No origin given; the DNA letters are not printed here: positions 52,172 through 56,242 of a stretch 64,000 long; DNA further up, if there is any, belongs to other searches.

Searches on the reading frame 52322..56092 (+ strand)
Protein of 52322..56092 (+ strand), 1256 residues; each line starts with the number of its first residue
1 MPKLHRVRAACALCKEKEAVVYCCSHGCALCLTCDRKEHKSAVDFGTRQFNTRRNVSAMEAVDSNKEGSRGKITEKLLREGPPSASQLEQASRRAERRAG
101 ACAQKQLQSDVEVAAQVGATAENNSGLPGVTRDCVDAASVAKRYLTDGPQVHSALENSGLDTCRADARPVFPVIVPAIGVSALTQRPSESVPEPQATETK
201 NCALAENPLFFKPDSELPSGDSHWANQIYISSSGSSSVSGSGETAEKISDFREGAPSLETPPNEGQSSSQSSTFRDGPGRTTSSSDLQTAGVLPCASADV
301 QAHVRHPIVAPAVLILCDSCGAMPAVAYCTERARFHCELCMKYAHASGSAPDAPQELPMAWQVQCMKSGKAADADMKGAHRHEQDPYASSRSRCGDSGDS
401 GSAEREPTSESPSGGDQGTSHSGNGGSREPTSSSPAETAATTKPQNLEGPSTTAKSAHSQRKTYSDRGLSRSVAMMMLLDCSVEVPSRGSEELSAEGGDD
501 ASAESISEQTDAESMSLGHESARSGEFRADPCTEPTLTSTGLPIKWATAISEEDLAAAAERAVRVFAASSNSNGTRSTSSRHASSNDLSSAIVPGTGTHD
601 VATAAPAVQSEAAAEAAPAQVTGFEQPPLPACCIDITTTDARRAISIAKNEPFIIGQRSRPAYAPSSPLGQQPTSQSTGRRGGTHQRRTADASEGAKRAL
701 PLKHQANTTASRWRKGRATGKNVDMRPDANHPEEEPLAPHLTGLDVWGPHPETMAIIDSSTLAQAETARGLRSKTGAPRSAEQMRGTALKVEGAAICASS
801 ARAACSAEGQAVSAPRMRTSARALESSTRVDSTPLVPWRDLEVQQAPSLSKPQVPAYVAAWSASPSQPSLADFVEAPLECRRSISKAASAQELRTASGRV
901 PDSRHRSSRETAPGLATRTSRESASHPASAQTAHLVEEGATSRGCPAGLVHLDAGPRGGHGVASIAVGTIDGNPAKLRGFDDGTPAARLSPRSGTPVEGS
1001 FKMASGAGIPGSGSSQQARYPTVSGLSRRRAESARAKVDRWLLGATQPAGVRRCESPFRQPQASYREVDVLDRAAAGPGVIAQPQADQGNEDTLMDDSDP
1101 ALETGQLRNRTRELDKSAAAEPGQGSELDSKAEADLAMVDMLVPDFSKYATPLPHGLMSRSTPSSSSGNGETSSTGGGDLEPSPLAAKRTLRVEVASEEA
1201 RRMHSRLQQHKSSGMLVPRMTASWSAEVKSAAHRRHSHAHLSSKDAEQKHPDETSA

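Call 8: search_protein_families(library=pfam, proteins=[window:52322-56092:+])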
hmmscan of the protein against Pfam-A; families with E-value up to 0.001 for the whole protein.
window:52322-56092:+ (1256 aa): 1 family
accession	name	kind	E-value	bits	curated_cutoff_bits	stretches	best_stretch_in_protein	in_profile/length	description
PF00643.29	zf-B_box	-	0.00013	22.5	24.1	0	10-40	5-35/42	B-box zinc finger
